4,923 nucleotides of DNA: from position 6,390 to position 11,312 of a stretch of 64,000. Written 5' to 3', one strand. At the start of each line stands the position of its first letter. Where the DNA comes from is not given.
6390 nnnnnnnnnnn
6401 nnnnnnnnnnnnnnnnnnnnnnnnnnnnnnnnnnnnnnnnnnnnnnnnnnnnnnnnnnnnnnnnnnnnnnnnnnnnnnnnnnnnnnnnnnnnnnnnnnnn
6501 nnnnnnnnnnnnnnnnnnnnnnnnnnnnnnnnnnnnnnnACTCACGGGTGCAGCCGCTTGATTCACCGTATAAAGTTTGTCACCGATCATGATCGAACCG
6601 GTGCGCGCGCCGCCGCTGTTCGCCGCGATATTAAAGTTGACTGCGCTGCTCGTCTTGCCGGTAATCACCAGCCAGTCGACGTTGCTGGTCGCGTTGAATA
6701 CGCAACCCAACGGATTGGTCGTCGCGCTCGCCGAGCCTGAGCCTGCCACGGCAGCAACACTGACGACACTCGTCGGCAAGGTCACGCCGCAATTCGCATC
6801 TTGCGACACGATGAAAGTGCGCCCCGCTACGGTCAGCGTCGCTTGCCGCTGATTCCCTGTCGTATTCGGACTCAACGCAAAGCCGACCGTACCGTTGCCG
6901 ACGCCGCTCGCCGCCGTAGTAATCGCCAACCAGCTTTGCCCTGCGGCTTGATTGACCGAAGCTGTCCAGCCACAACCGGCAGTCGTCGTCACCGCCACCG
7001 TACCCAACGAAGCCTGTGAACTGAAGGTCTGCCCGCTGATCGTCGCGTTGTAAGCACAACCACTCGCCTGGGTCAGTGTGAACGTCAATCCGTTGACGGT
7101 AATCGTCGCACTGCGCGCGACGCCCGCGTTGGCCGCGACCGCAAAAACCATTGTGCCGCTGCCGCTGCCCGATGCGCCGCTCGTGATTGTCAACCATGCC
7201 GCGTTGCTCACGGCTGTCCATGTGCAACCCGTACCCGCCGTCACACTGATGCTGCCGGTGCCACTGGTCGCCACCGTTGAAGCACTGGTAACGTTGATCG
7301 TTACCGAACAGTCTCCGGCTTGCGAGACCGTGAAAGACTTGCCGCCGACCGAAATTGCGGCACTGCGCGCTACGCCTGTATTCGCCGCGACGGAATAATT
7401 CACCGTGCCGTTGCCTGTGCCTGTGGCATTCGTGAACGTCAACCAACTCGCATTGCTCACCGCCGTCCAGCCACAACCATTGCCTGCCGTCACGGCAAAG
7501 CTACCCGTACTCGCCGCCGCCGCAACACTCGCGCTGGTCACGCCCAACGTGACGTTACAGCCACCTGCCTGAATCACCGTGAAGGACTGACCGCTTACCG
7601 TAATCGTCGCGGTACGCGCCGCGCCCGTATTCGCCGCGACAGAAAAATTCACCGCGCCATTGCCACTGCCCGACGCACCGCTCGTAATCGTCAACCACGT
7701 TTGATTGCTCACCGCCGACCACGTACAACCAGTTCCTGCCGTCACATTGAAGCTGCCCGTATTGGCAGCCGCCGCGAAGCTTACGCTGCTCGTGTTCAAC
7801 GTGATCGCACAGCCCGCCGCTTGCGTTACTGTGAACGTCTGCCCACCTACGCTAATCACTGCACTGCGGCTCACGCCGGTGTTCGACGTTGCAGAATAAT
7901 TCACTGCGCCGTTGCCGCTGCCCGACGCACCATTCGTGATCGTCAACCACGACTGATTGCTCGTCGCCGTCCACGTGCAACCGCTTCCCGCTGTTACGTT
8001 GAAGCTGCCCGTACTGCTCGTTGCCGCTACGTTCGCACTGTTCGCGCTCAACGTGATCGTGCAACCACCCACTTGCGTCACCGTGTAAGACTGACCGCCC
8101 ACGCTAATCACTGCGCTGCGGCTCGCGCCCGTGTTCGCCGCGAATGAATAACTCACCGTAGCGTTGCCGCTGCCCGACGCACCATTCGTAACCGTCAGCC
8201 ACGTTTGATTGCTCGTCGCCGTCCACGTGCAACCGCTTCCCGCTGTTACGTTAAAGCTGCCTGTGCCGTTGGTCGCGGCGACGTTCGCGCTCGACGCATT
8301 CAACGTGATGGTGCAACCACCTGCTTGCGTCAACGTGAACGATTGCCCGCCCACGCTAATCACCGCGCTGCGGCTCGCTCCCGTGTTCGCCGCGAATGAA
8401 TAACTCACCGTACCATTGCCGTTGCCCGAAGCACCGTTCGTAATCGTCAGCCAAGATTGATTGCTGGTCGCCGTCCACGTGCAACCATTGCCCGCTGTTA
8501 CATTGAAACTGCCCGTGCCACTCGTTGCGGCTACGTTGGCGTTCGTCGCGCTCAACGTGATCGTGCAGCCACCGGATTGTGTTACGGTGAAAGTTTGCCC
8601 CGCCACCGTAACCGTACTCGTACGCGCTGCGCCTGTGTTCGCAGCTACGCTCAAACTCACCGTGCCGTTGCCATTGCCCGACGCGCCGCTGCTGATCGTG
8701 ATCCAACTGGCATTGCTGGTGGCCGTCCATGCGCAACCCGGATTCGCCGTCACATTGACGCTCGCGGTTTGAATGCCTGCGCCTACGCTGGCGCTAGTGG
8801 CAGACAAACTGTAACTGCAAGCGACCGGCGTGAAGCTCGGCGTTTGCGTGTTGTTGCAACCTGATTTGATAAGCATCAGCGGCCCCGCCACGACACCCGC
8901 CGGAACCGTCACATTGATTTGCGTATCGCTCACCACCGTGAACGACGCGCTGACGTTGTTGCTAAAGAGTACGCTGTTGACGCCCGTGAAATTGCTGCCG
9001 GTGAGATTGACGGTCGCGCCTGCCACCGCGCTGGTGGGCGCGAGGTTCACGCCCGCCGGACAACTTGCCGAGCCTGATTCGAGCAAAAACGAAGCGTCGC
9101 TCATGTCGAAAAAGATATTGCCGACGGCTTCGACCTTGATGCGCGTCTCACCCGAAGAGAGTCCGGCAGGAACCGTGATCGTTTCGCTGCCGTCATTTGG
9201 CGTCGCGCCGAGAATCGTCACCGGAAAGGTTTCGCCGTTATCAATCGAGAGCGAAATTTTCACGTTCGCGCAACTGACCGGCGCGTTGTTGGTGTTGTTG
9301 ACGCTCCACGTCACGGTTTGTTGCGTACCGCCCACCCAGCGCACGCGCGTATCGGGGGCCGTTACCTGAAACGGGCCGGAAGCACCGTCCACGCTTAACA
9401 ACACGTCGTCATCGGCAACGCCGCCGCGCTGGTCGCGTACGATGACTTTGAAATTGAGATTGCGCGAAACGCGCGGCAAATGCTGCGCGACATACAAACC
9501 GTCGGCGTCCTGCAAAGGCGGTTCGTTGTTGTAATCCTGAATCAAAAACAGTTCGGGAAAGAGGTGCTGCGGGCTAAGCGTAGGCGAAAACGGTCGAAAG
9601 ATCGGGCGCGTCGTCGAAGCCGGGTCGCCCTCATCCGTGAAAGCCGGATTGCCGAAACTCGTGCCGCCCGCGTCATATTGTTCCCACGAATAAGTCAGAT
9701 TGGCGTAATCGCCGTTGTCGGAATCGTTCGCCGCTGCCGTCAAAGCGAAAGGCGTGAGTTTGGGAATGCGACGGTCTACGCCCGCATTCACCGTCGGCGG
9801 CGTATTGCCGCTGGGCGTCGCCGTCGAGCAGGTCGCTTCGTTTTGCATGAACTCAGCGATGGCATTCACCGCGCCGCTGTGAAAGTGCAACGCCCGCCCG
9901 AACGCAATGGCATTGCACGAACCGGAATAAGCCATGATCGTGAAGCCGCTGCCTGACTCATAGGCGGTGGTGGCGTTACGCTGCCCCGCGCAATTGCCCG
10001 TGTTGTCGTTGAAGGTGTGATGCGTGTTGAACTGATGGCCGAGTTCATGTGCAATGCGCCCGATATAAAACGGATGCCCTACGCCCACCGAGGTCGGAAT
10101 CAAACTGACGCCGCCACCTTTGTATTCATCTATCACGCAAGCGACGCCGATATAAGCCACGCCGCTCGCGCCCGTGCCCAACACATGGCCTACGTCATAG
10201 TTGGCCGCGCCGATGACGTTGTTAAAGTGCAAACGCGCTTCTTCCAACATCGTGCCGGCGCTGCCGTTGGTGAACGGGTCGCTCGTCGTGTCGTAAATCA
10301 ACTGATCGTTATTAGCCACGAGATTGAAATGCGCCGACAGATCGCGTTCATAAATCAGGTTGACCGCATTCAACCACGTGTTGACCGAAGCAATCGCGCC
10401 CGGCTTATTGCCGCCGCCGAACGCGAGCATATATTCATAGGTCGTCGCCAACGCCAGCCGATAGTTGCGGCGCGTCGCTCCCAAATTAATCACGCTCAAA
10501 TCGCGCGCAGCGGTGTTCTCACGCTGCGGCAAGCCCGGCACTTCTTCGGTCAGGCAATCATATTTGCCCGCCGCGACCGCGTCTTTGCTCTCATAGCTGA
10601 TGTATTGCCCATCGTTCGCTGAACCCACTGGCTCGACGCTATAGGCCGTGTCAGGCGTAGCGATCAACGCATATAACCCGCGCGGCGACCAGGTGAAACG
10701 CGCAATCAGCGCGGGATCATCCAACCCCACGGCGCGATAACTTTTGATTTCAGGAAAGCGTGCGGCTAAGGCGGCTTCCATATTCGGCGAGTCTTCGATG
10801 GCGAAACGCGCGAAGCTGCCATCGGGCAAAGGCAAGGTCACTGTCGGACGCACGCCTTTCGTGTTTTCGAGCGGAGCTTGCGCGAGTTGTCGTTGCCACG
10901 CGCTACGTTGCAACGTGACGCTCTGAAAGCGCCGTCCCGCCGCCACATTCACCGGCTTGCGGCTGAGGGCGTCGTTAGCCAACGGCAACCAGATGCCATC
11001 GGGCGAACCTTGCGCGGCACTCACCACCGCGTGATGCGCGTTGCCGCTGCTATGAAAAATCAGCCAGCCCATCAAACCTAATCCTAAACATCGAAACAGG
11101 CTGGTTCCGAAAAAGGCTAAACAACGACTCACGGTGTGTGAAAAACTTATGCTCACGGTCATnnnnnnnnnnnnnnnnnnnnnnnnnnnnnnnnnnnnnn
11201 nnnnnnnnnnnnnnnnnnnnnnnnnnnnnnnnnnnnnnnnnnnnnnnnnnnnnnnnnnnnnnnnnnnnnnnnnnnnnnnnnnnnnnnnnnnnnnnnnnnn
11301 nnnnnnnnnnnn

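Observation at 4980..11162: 2060-aa secreted metzincin-like protease with ~11 DNA-level tandem BACON-like repeats and a Solibacter-type C-terminus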

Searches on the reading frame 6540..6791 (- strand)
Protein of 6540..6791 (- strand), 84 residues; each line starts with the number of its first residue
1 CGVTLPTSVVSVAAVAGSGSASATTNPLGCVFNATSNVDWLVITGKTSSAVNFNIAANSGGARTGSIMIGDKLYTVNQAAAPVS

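Call 60: search_protein_families(library=pfam, proteins=[window:6540-6791:-], max_evalue=0.1)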
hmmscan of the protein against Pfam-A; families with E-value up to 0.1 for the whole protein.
window:6540-6791:- (84 aa): 1 family
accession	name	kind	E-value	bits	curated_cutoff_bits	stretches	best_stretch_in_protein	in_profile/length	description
PF13004.13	BACON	-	1.1e-05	25.7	25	1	33-78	4-60/61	Putative binding domain, N-terminal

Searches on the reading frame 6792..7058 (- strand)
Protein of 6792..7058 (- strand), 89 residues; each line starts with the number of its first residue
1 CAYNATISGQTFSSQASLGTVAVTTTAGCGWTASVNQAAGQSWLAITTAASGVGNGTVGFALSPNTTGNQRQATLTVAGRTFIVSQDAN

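Call 60: search_protein_families(library=pfam, proteins=[window:6792-7058:-], max_evalue=0.1)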
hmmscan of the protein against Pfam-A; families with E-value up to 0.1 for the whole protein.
window:6792-7058:- (89 aa): 2 families
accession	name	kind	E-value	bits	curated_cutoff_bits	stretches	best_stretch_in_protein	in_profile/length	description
PF13004.13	BACON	-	8.8e-06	26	25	1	38-86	6-60/61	Putative binding domain, N-terminal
PF08592.16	Anthrone_oxy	-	0.034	14.8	27.3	1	15-73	9-66/106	Anthrone oxygenase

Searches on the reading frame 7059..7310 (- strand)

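Call 60: search_protein_families(library=pfam, proteins=[window:7059-7310:-], max_evalue=0.1)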
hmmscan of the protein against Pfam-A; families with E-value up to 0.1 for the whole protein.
window:7059-7310:- (84 aa): 4 families
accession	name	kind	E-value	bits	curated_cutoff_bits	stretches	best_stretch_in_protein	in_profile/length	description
PF13004.13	BACON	-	2.7e-08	34.1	25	1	30-82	2-61/61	Putative binding domain, N-terminal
PF19190.6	BACON_2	-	1.8e-07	31.4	25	1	5-76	2-82/94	Viral BACON domain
PF08544.19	GHMP_kinases_C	-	0.031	15.1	21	1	43-65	50-72/85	GHMP kinases C terminal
PF19207.5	DUF5879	-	0.078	12.8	27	1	4-68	189-254/273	Family of unknown function (DUF5879)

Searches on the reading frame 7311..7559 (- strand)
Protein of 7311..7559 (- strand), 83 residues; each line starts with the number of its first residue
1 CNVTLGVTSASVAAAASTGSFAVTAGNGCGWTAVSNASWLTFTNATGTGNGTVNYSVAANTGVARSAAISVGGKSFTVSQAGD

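Call 60: search_protein_families(library=pfam, proteins=[window:7311-7559:-], max_evalue=0.1)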
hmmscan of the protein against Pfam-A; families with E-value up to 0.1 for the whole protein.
window:7311-7559:- (83 aa): 3 families
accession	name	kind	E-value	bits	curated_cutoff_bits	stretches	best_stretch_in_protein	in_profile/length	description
PF13004.13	BACON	-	5.4e-09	36.3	25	1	31-81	3-61/61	Putative binding domain, N-terminal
PF19190.6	BACON_2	-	3.3e-07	30.6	25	1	6-71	3-78/94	Viral BACON domain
PF06277.17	EutA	-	0.06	12.7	27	1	13-79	116-181/475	Ethanolamine utilisation protein EutA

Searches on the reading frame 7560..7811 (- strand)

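Call 60: search_protein_families(library=pfam, proteins=[window:7560-7811:-], max_evalue=0.1)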
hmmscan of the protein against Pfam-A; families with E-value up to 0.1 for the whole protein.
window:7560-7811:- (84 aa): 3 families
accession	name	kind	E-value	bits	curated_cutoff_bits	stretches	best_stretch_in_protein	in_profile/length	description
PF13004.13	BACON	-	2.3e-10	40.7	25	1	30-82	2-61/61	Putative binding domain, N-terminal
PF19190.6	BACON_2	-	4.2e-08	33.5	25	1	5-76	4-82/94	Viral BACON domain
PF22704.2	CBM13-like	-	0.029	14.9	30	1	46-78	9-41/82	Alpha-galactosidase, CBM13 domain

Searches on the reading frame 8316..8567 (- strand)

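Call 60: search_protein_families(library=pfam, proteins=[window:8316-8567:-], max_evalue=0.1)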
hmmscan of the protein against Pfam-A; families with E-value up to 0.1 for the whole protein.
window:8316-8567:- (84 aa): 3 families
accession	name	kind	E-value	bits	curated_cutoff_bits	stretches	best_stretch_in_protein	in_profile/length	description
PF13004.13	BACON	-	1.9e-07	31.4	25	1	30-82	2-61/61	Putative binding domain, N-terminal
PF19190.6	BACON_2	-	2.3e-07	31.1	25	1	5-74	2-80/94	Viral BACON domain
PF23619.1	Ig_VWA7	-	0.015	16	27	1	9-63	21-75/104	VWA7 Ig-like domain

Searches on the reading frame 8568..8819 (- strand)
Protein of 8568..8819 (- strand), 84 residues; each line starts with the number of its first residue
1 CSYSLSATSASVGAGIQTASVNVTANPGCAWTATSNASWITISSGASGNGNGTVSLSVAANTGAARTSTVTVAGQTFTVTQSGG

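Call 60: search_protein_families(library=pfam, proteins=[window:8568-8819:-], max_evalue=0.1)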
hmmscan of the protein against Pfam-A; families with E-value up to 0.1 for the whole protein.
window:8568-8819:- (84 aa): 4 families
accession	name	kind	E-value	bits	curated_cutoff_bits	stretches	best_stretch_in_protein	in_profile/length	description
PF13004.13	BACON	-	9.4e-10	38.8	25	1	31-81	3-60/61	Putative binding domain, N-terminal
PF19190.6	BACON_2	-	1.2e-07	32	25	1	5-81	4-87/94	Viral BACON domain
PF04657.19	DMT_YdcZ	-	0.049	14.3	24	1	7-78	35-106/140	Putative inner membrane exporter, YdcZ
PF23619.1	Ig_VWA7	-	0.073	13.8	27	1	17-73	29-83/104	VWA7 Ig-like domain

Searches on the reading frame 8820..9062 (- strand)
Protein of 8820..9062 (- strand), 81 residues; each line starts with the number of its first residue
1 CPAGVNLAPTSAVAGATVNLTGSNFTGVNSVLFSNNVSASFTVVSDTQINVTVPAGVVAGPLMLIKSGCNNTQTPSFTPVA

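Call 34: search_protein_families(library=pfam, proteins=[window:8820-9062:-], max_evalue=1)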
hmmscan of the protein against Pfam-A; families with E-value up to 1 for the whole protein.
window:8820-9062:- (81 aa): 2 families
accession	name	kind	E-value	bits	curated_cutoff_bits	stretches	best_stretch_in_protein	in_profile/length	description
PF01833.30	TIG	-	4.8e-06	26.9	20.9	1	8-66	7-67/84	IPT/TIG domain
PF20144.5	TIG_SUH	-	0.11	13.1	24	1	15-55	15-54/94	TIG domain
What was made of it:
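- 8820..9062 (-): IPT/TIG domain 1 (aa 701-781). Pfam TIG at 26.9 bits against a cut-off of 20.9 (call 34).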

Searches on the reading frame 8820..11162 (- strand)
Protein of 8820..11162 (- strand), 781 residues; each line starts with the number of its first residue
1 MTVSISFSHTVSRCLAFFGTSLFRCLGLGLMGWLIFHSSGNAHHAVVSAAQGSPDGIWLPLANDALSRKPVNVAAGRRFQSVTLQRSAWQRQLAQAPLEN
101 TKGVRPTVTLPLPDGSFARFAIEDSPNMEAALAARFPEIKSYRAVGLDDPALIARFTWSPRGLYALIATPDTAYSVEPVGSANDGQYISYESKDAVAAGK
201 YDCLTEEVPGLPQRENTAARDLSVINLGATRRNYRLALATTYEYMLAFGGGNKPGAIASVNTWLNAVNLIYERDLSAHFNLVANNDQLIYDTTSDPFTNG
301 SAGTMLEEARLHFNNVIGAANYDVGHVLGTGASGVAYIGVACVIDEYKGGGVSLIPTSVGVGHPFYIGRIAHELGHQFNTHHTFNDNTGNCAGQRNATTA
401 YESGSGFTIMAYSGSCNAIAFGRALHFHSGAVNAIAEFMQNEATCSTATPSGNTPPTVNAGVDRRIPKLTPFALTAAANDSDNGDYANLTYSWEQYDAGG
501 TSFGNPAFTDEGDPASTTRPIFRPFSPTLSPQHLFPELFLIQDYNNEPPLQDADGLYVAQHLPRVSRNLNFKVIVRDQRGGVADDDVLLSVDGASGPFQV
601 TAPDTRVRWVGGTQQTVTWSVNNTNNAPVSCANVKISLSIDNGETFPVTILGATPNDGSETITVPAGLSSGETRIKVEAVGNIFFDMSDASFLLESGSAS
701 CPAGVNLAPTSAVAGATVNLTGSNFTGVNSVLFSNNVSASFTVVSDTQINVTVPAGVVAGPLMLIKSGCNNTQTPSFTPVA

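Call 15: find_related_loci(query=window:8820-11072:-, collection=genome_contigs, flank=10000)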
Query window:8820-11072:- (751 aa) in genome_contigs; peptide patterns used: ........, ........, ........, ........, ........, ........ (x = any residue, [..] = any of these).
56 stretches matched a pattern; 33 encode a relative of the query (tblastn E <= 1e-3); 33 distinct loci.
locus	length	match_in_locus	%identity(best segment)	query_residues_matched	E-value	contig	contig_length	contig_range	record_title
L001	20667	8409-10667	91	1-751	0e+0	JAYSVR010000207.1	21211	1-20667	MAG: Acidobacteriota bacterium isolate GFS_12827 GFS_12827_206, whole genome shotgun sequence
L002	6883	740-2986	80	1-749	0e+0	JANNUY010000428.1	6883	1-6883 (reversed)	MAG: Acidobacteriota bacterium isolate VAR_35_concoct_282_sub VAR_35_k141_2297659, whole genome shotgun sequence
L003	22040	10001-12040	46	21-689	3e-174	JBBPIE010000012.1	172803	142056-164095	MAG: Candidatus Onstottus arcticum isolate BPF1-18-20_bin_3 NODE_16_length_172803_cov_43.373040, whole genome shotgun se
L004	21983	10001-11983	42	17-668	4e-145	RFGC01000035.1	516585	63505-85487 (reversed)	MAG: Acidobacteria bacterium isolate J014 k99_1300630, whole genome shotgun sequence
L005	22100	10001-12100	39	3-673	4e-138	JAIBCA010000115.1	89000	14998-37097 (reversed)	MAG: Pyrinomonadaceae bacterium isolate SSF22 NODE_4191_length_89000_cov_57.909590, whole genome shotgun sequence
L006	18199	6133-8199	39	3-662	5e-137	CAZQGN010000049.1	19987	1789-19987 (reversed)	MAG TPA_asm: uncultured Chloracidobacterium sp. isolate SRP257259_co1_251 genome assembly, contig: NODE_3202_length_1998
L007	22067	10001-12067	39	3-662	5e-137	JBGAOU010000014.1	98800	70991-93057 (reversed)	MAG: Pyrinomonadaceae bacterium isolate MAG_MBR_H10.104 MBRH10-104_opera_contig_935, whole genome shotgun sequence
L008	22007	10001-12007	40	23-662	3e-134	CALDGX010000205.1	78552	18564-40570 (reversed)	MAG TPA_asm: uncultured Chloracidobacterium sp. isolate SRR5576004_bin.87_CONCOCT_v1.1_MAG genome assembly, contig: ERZ7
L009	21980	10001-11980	40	16-662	5e-126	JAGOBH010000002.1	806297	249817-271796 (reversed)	MAG: Pyrinomonadaceae bacterium isolate Go_SlAct_bin_101 Go_SlAct_2_length_806297_cov_11.789347, whole genome shotgun se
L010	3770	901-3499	40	49-662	1e-127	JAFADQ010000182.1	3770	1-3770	MAG: Bacteroidetes bacterium isolate OH_SBB_80 k127_1012938, whole genome shotgun sequence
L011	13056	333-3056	39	5-665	2e-124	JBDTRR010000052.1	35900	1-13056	MAG: Acidobacteriota bacterium isolate cluster3_bin.251 NODE_3254_length_35900_cov_15.277500, whole genome shotgun seque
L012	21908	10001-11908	40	15-668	2e-123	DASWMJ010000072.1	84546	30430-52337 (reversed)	MAG TPA_asm: Chloroflexia bacterium isolate SMAG_U3384 k141_304580, whole genome shotgun sequence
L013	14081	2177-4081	37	23-666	2e-116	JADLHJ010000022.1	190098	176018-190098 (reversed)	MAG: Candidatus Hydrogenedentota bacterium isolate SJ475 c_000000265788, whole genome shotgun sequence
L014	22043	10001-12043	34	17-694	1e-102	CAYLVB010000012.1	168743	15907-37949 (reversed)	MAG TPA_asm: uncultured Flavobacteriaceae bacterium isolate binchicken_co174_12 genome assembly, contig: NODE_31_length_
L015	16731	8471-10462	37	18-683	3e-117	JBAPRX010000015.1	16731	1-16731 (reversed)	MAG: Candidatus Promineifilaceae bacterium isolate MFD01065_ilm_asm_bin18 k127_186744, whole genome shotgun sequence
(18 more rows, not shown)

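Call 25: search_solved_structures(query=window:8820-11162:-, max_evalue=0.01, show_alignments=2)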
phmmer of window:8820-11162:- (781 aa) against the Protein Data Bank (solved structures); distinct sequences matched with E-value up to 0.01: 0.
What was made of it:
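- Closest known: ADAM/adamalysin. Different: No sequence-level PDB relative (call 25), and only 10-19% identity in the structural alignments.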

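Call 53: find_related_loci(query=window:8820-11072:-, collection=metagenome_contigs, flank=8000)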
Query window:8820-11072:- (751 aa) in metagenome_contigs; peptide patterns used: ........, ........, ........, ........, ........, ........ (x = any residue, [..] = any of these).
49 stretches matched a pattern; 9 encode a relative of the query (tblastn E <= 1e-3); 9 distinct loci.
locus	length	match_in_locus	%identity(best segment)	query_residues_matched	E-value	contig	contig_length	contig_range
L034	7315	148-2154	46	41-689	4e-163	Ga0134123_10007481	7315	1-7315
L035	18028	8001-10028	39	20-675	2e-133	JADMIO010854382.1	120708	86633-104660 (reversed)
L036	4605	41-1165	53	318-689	1e-102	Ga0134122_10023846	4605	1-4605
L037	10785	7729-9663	35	47-696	6e-94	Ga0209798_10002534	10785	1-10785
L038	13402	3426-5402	33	61-702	6e-88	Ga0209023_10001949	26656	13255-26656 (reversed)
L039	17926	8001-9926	34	61-685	2e-86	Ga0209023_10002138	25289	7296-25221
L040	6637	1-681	48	438-662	2e-55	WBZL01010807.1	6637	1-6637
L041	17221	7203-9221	40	19-670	8e-139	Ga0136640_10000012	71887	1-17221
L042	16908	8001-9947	41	27-667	2e-139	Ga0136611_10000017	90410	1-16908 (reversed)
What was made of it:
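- On Periscope Proteins: No strain-level data exist (call 53).
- Tried and rejected: The metagenome scan found nothing closer than 53% identity, so population-level copy-number variation could not be examined (call 53).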

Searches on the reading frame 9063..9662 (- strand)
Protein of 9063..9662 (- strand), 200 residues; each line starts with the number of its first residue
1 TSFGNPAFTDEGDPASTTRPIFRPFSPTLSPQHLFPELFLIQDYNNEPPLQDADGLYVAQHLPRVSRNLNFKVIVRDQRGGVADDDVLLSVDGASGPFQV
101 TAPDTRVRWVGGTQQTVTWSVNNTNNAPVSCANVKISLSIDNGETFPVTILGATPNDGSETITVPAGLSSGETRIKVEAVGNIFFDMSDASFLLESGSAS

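Call 34: search_protein_families(library=pfam, proteins=[window:9063-9662:-], max_evalue=1)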
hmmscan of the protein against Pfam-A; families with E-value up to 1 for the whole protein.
window:9063-9662:- (200 aa): 5 families
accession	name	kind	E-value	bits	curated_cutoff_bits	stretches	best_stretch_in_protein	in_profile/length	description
PF10342.15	Kre9_KNH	-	0.00038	21.6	24.6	1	103-173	2-70/94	Kre9/KNH-like N-terminal Ig-like domain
PF09134.16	Invasin_D3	-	0.00092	20.1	33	1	107-181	14-84/98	Invasin, domain 3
PF02369.22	Big_1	-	0.08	13.5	34.9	1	111-177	15-78/93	Bacterial Ig-like domain (group 1)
PF20009.4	GEVED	-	0.086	14.1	24.4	1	148-178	22-52/78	GEVED domain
PF17803.7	Cadherin_4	-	0.8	10.7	25.1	1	115-164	1-49/71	Bacterial cadherin-like domain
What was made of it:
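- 9063..9812 (-): Conserved beta-rich region, aa 451-700, with weak PKD-like and Kre9_KNH/Invasin_D3-like Ig matches. It belongs to the roughly 700-aa core shared by the whole family. Only sub-threshold Pfam hits (call 34).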
